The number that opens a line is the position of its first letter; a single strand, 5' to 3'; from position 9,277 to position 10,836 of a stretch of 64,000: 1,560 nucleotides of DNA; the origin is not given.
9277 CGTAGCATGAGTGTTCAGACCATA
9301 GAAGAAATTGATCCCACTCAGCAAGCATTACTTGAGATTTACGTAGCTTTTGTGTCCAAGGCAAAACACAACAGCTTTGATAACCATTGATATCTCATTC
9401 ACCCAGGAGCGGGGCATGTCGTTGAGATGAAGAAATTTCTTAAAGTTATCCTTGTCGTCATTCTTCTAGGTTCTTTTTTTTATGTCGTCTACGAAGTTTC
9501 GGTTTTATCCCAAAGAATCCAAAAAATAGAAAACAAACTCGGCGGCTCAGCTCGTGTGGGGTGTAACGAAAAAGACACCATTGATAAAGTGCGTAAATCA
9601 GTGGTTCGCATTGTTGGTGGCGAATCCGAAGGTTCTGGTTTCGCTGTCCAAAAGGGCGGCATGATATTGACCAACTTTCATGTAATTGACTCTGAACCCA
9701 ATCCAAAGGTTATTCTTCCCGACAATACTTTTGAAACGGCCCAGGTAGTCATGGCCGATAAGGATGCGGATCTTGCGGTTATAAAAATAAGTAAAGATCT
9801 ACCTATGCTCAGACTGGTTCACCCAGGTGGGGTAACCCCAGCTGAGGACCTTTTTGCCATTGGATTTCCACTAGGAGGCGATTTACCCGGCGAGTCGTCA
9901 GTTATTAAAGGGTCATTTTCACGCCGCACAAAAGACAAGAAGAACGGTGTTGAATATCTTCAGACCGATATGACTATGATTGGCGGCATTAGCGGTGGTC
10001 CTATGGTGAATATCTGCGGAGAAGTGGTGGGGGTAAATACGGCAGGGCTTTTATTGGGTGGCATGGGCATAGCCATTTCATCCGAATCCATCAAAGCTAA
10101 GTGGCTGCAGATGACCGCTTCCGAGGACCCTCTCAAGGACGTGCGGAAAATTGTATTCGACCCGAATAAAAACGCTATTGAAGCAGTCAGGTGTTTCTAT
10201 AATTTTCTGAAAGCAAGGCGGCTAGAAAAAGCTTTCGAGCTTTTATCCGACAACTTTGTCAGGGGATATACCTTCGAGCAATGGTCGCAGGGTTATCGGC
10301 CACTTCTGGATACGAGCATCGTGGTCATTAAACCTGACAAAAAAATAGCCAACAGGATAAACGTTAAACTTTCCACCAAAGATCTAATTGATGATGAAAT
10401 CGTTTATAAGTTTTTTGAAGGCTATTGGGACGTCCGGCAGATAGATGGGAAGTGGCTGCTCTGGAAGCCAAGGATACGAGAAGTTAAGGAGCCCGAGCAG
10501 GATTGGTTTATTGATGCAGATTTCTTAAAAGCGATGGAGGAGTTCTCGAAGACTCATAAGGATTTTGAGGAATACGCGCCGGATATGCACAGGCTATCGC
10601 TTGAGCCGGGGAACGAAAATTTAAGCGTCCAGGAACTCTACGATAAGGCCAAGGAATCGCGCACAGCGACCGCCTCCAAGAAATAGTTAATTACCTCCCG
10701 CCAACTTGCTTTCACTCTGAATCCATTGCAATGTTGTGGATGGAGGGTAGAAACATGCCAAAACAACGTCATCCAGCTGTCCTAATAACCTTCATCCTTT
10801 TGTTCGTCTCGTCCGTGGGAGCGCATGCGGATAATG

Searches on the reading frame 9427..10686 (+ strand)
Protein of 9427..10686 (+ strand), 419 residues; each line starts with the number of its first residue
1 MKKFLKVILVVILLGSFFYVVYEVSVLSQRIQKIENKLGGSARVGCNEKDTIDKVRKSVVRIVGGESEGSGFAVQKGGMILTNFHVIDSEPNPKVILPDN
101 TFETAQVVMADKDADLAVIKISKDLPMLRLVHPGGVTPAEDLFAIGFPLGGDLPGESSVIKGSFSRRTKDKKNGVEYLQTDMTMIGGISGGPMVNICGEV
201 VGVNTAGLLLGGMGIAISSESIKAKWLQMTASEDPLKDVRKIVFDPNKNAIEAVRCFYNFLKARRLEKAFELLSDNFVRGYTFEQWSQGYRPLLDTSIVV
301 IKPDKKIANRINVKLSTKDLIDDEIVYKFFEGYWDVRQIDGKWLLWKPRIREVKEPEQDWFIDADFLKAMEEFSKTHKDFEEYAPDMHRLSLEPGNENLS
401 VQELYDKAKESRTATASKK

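Call 5: search_protein_families(library=pfam, proteins=[window:9427-10686:+], max_evalue=0.1)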
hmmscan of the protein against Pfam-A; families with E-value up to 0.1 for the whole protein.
window:9427-10686:+ (419 aa): 4 families
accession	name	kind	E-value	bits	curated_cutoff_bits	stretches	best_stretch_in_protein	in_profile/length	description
PF13365.12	Trypsin_2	-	2.1e-26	93.8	27.6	1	69-203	1-144/144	Trypsin-like peptidase domain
PF00089.32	Trypsin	-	2.1e-05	24.9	20.6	1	69-207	27-198/220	Trypsin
PF01732.22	Mycop_pep_DUF31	-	0.016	15.3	27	1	163-205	298-345/346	Mycoplasma peptidase (DUF31)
PF10459.15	Peptidase_S46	-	0.025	13.7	22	0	171-205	618-651/698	Peptidase S46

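Call 6: search_protein_families(library=padloc, proteins=[window:9427-10686:+], max_evalue=0.1)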
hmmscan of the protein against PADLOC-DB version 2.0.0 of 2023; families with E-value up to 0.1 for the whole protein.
window:9427-10686:+ (419 aa): 5 families
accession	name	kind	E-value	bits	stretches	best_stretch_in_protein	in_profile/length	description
PDLC02960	RT-Protease_XI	-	6.1e-17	59.7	1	58-222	339-495/506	single gene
PDLC02959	RT-Protease_XI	-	1.2e-16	58.7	1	59-212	339-490/510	single gene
PDLC03855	LmuA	-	7.8e-11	39.9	1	51-201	3-164/425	-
PDLC04593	PDC-M35A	-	0.00088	17.1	1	68-122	22-77/216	-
PDLC02159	Avs1b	-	0.011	11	1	54-149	5-107/1924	-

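Call 7: search_protein_families(library=ncbifam, proteins=[window:9427-10686:+], max_evalue=0.1)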
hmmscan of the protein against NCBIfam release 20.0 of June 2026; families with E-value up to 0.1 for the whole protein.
window:9427-10686:+ (419 aa): 15 families
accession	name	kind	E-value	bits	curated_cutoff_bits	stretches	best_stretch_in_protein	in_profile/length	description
TIGR02037.1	degP_htrA_DO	subfamily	1.2e-29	103.6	416.2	1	66-223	59-221/434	Do family serine endopeptidase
NF041521.1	HhoA_HhoB_HtrA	equivalog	3.3e-26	92.4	450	1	67-224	57-218/335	HhoA/HhoB/HtrA family serine endopeptidase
NF047968.1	SerProtHtrA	equivalog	5e-21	75.4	470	1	63-221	83-248/357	serine protease HtrA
NF033740.0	MarP_fam_protase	equivalog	1.8e-20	73.3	250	1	46-204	184-351/390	MarP family serine protease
NF040960.1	MamE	equivalog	1.7e-16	60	800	1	46-223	103-287/659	magnetosome formation protease MamE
TIGR02038.1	protease_degS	equivalog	6.1e-16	58.5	422.95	1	68-208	79-219/351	outer membrane-stress sensor serine endopeptidase DegS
NF008147.1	PRK10898.1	equivalog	2e-14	53.5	408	1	67-206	78-217/352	outer membrane-stress sensor serine endopeptidase DegS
NF007526.1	PRK10139.1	equivalog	2.6e-14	52.8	756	1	66-218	90-248/456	serine endoprotease DegQ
NF050055.1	SerProtHtrAMycob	equivalog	3.2e-14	52.7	800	1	64-223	224-400/502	serine protease HtrA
NF008189.1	PRK10942.1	equivalog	4.6e-14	51.8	720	1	69-229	115-281/477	serine endoprotease DegP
NF053637.1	SerProtHtrAspr2045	equivalog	1.7e-13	50.2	650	1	67-222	103-275/394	serine protease HtrA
NF040961.1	MamO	equivalog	3e-08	32.5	800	1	50-206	77-242/648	magnetosome protein MamO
NF050173.1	tryp_MXAN_2756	equivalog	0.00062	19.6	200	1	51-120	33-100/199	MXAN_2756 family trypsin-like serine endoprotease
NF041810.1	Avs1b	equivalog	0.0022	15.2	1500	1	53-176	4-132/1931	AVAST type 1 anti-phage system protease Avs1b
NF045841.1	Ig_SerProt_MIP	equivalog_domain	0.059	13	125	0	171-207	297-333/401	MIP family Ig-specific serine endopeptidase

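Call 8: search_protein_families(library=phrogs, proteins=[window:9427-10686:+], max_evalue=0.01)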
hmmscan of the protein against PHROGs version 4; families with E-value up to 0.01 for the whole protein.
window:9427-10686:+ (419 aa): 2 families
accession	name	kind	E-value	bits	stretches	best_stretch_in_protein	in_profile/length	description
phrog_11383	-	unknown function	1.2e-26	95.2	1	58-223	178-349/462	-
phrog_9683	-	other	1.4e-16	61.7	1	54-207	40-190/233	protease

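Call 21: find_homologous_proteins(query=window:9427-10686:+)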
Query window:9427-10686:+ (419 aa): 981 proteins with E <= 0.001 among 7839 candidates; the best 120 are listed.
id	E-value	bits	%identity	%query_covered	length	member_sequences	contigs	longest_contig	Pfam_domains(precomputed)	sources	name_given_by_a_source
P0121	1.1e-250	850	100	90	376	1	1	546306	PF13365.13,PF00089.33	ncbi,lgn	-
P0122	3.5e-223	759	78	98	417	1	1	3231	PF13365.13,PF00089.33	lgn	-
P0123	4.7e-223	759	78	98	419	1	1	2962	PF13365.13,PF00089.33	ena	-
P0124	8.2e-221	751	78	98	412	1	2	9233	PF13365.13,PF00089.33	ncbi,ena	-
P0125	1.7e-218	744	76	98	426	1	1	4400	PF13365.13,PF00089.33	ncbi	-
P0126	4.8e-217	739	76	99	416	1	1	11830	PF13365.13,PF00089.33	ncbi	-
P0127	4.3e-216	736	77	98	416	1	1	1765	PF13365.13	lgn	-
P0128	1.7e-215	734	76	98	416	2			PF13365.13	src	-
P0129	5.3e-215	732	77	98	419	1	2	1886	PF13365.13,PF00089.33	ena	-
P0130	2.7e-214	730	76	98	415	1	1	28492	PF13365.13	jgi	-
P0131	3.7e-214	729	75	100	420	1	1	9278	PF13365.13,PF00089.33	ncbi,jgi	jgi:hypothetical protein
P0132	4.3e-213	726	76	97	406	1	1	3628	PF13365.13,PF00089.33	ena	-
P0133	1.1e-212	724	74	100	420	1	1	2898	PF13365.13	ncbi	-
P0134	2.7e-212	723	74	100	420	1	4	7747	PF13365.13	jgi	-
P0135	6.9e-212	722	75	98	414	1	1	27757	PF13365.13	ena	-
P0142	4.2e-209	713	72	98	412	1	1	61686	PF13365.13,PF00089.33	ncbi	ncbi:MAG: trypsin-like peptidase domain-containing protein [Candidatus Omnitrophota bacterium]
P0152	3.9e-207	706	76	95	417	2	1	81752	PF13365.13,PF00089.33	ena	-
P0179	5.0e-201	686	71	98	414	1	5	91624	PF13365.13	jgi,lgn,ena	jgi:hypothetical protein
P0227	1.5e-193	661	69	98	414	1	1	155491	PF13365.13,PF00089.33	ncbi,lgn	ncbi:MAG: trypsin-like peptidase domain-containing protein [Candidatus Omnitrophota bacterium]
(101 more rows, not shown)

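Call 24: find_encoding_contigs(protein=P0227, flank=8000, max_places=2)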
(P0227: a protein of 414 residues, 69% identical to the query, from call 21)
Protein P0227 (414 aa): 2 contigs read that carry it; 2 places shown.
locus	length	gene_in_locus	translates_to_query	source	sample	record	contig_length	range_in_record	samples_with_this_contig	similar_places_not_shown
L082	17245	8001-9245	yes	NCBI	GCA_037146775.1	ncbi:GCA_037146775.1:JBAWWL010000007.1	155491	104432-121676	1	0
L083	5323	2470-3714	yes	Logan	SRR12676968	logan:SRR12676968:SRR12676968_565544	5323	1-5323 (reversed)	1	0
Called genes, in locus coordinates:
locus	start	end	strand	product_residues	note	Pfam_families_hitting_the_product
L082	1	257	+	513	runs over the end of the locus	PF07705:CARDB, PF00927:Transglut_C (faint), PF07705:CARDB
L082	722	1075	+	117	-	PF07238:PilZ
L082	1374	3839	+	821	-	PF02089:Palm_thioest (faint)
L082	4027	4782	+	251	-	PF12705:PDDEXK_1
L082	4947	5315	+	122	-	PF03330:DPBB_1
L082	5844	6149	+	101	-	PF01541:GIY-YIG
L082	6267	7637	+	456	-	PF00294:PfkB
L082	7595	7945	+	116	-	-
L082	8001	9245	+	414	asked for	PF00089:Trypsin (weak), PF13365:Trypsin_2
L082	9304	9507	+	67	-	PF12728:HTH_17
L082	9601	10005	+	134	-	PF04355:BamE (faint)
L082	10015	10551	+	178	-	-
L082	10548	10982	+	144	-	-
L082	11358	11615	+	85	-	PF03144:GTP_EFTU_D2 (weak)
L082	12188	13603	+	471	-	PF00515:TPR_1 (faint), PF07719:TPR_2 (faint)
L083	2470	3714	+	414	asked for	PF00089:Trypsin (weak), PF13365:Trypsin_2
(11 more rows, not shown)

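Call 25: find_encoding_contigs(protein=P0179, flank=8000, max_places=2)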
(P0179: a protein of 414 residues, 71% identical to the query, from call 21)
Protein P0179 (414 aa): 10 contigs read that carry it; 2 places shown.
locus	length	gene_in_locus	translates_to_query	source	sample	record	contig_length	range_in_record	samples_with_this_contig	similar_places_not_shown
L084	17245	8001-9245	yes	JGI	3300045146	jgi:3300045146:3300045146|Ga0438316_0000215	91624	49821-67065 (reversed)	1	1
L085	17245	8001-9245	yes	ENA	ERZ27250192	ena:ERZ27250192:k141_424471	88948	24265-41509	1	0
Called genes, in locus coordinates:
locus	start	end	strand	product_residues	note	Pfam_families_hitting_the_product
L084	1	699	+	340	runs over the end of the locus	PF02655:ATP-grasp_3, PF07478:Dala_Dala_lig_C, PF08443:RimK (faint), PF13535:ATP-grasp_4 (faint)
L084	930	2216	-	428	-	PF01943:Polysacc_synt, PF13440:Polysacc_synt_3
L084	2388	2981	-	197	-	PF07963:N_methyl (weak), PF22434:PilW_C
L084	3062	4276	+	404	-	PF00232:Glyco_hydro_1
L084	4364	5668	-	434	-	-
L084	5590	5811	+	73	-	-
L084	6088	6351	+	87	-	-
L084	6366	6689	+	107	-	PF01906:YbjQ_1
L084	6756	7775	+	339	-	PF04392:ABC_sub_bind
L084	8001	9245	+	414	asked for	PF13365:Trypsin_2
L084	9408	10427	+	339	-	PF04392:ABC_sub_bind (weak)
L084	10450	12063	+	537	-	PF13424:TPR_12 (faint), PF23914:TPR_CcmH_CycH (faint), PF25062:ARM_TT21_N (faint), PF00515:TPR_1 (faint), PF13174:TPR_6 (faint), PF07719:TPR_2 (weak), PF14559:TPR_19 (weak), PF02163:Peptidase_M50, +5 more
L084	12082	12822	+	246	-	PF00005:ABC_tran, PF13304:AAA_21 (faint)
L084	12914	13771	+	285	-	PF01061:ABC2_membrane, PF12698:ABC2_membrane_3 (weak)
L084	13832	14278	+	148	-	-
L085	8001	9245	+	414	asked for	PF13365:Trypsin_2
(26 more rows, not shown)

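Call 26: find_encoding_contigs(protein=P0152, flank=8000, max_places=2)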
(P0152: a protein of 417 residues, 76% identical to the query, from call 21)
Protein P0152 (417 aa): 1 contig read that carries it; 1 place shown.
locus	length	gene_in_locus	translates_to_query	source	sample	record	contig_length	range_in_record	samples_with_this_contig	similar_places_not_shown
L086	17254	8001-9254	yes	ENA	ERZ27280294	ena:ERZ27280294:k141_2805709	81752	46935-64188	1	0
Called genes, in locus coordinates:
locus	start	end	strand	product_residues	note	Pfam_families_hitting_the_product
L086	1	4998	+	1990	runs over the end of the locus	PF00270:DEAD (faint), PF04851:ResIII (faint), PF01443:Viral_helicase1 (faint), PF13307:Helicase_C_2, PF00580:UvrD-helicase, PF13245:AAA_19, PF13361:UvrD_C, PF13538:UvrD_C_2 (faint)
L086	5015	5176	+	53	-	-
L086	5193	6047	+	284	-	PF14267:DUF4357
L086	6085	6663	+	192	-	PF04250:DUF429 (faint)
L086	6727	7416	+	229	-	PF13176:TPR_7 (faint), PF13181:TPR_8 (faint), PF13374:TPR_10 (faint), PF13424:TPR_12 (weak), PF13432:TPR_16, PF14559:TPR_19 (weak), PF00515:TPR_1, PF07719:TPR_2, +4 more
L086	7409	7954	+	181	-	-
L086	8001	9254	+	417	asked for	PF00089:Trypsin, PF13365:Trypsin_2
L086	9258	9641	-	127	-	-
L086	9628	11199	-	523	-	PF00239:Resolvase, PF07508:Recombinase, PF13408:Zn_ribbon_recom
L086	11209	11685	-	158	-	PF11149:DUF2924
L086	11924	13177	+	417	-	PF02195:ParB_N (weak), PF01555:N6_N4_Mtase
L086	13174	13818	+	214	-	-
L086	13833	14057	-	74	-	PF13560:HTH_31, PF12844:HTH_19, PF01381:HTH_3, PF13443:HTH_26 (weak)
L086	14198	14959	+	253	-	PF00226:DnaJ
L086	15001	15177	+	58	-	-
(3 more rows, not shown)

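Call 43: find_encoding_contigs(protein=P0142, flank=8000, max_places=2)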
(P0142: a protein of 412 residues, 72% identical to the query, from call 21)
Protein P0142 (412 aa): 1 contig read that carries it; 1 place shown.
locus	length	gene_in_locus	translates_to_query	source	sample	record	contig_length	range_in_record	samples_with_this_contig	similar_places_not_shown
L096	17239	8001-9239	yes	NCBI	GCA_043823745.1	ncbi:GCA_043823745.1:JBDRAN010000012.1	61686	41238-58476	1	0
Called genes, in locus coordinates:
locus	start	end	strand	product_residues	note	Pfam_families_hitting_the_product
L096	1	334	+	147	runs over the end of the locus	PF13181:TPR_8 (faint), PF13414:TPR_11 (faint), PF13424:TPR_12 (weak), PF13432:TPR_16 (faint), PF14559:TPR_19 (faint), PF00515:TPR_1 (weak), PF07719:TPR_2 (weak), PF13374:TPR_10 (weak)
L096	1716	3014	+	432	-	PF05359:DUF748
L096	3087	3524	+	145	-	PF07238:PilZ (weak)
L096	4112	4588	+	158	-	PF13392:HNH_3 (weak)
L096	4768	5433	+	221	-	PF01797:Y1_Tnp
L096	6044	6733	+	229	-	-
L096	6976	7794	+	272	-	-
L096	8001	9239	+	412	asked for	PF00089:Trypsin (weak), PF13365:Trypsin_2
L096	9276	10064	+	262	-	-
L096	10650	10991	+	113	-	PF01022:HTH_5, PF12840:HTH_20 (weak)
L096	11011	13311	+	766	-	PF03176:MMPL, PF02460:Patched, PF12349:Sterol-sensing (weak), PF03176:MMPL, PF00873:ACR_tran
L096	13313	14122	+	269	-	PF07044:DUF1329 (faint), PF17131:TP_0789-like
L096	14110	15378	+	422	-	-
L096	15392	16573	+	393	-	PF07690:MFS_1, PF12832:MFS_1_like, PF00083:Sugar_tr (faint), PF07690:MFS_1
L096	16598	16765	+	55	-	PF11127:YgaP-like_TM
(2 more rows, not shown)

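Call 51: predict_structure(alignment_id=A3)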
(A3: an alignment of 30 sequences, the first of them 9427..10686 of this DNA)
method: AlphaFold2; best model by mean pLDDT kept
length: 419 residues; sequences in the alignment: 30
mean_pLDDT: 70.4   pTM: 0.57
mean pLDDT of the five models: 70.4, 67.5, 60.4, 59.6, 47.9
residues with pLDDT >= 90: 14; 70-90: 232; 50-70: 109; < 50: 64
segments of 3 or more residues with pLDDT < 50: 150-155, 183-188, 207-212, 262-296, 318-321, 323-326, 417-419
pLDDT, mean of each block of 10 residues (from residue 1): 83 89 83 64 70 87 72 90 78 74 79 85 89 69 72 56 75 71 52 86 60 68 86 72 63 63 40 37 38 46 80 62 51 76 66 71 74 86 77 70 88 57
secondary structure, 60 per line:
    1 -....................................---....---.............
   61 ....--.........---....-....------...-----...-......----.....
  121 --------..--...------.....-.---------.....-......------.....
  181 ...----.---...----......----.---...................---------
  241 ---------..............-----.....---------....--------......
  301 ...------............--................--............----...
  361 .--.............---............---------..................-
elements in order: H2-37 H41-44 H48-58 E59-64 E67-75 E79-82 H84-87 E94-96 E102-104 E106-111 E116-120 E142-146 E158-162 E164-169 E176-183 E192-194 E199-204 E213-218 H219-231 H250-263 H269-273 H283-286 E295-303 E310-321 E324-339 E342-353 H358-361 H364-376 H380-391 H401-418

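Call 63: find_related_loci(query=A3, collection=metagenome_contigs, flank=6000)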
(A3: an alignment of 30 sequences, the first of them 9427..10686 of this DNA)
Query A3 (419 aa) in metagenome_contigs; peptide patterns used: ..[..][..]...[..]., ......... (x = any residue, [..] = any of these).
600 stretches matched a pattern (row limit reached: there are more); 523 encode a relative of the query (tblastn E <= 1e-3); the best 80 are kept; 80 distinct loci.
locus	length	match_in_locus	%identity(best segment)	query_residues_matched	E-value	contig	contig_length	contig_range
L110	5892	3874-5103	75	1-410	0e+0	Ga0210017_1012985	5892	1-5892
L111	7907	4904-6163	72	1-419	0e+0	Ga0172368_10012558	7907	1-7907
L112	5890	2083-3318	67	1-412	0e+0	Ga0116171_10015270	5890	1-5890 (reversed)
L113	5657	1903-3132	71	1-410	0e+0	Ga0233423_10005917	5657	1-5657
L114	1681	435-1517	73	1-361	0e+0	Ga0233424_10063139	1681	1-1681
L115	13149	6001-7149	69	27-408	5e-177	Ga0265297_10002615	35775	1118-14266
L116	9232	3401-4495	58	4-378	1e-151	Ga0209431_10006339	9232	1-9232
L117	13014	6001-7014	65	22-361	2e-151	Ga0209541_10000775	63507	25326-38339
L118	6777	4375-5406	61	18-363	6e-143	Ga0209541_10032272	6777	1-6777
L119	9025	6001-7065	43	11-363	1e-99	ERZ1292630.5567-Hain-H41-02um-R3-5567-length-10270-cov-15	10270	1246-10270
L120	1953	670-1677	48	24-363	1e-101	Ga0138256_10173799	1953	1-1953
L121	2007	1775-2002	70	1-76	4e-24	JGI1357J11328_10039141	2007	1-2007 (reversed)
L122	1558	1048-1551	41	63-227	4e-23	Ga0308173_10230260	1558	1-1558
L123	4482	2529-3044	40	66-233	9e-23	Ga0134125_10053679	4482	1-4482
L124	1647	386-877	40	69-229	6e-23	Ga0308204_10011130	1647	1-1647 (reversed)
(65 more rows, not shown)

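Call 72: search_protein_families(library=pfam, proteins=[L112:3331-3960:+, L112:3961-5220:+, L112:342-1781:+], max_evalue=0.01)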
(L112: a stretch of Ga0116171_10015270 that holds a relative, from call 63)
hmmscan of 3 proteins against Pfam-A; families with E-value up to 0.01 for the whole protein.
L112:3331-3960:+ (209 aa): 2 families
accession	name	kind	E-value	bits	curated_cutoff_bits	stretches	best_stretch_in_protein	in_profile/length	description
PF19827.4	DUF6308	-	0.00011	22.6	27.3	1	104-169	92-158/193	Family of unknown function (DUF6308)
PF23406.1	ZNF380_CC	-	0.0002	22.2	28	1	71-123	25-77/81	ZNF380 coiled-coil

L112:3961-5220:+ (419 aa): 0 families

L112:342-1781:+ (479 aa): 8 families
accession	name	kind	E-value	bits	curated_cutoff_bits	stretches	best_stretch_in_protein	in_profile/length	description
PF00004.35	AAA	-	1.3e-24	87.5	21.2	1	267-388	2-130/131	ATPase family associated with various cellular activities (AAA)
PF07728.20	AAA_5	-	4.4e-06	27.2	22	1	266-332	2-77/139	AAA domain (dynein-related subfamily)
PF13191.12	AAA_16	-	0.0017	19.3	32.6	0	263-291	24-52/167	AAA ATPase domain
PF05496.18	RuvB_N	-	0.0022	18.2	27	1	265-331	35-94/159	Holliday junction DNA helicase RuvB P-loop domain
PF00910.28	RNA_helicase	-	0.005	17.8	21.5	0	267-301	2-36/105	RNA helicase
PF13401.12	AAA_22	-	0.0055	17.5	27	0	266-297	8-42/130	AAA domain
PF13173.12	AAA_14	-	0.0077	16.7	27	0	266-331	5-72/129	AAA domain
PF13238.12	AAA_18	-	0.009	16.9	29.4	0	269-380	4-112/128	AAA domain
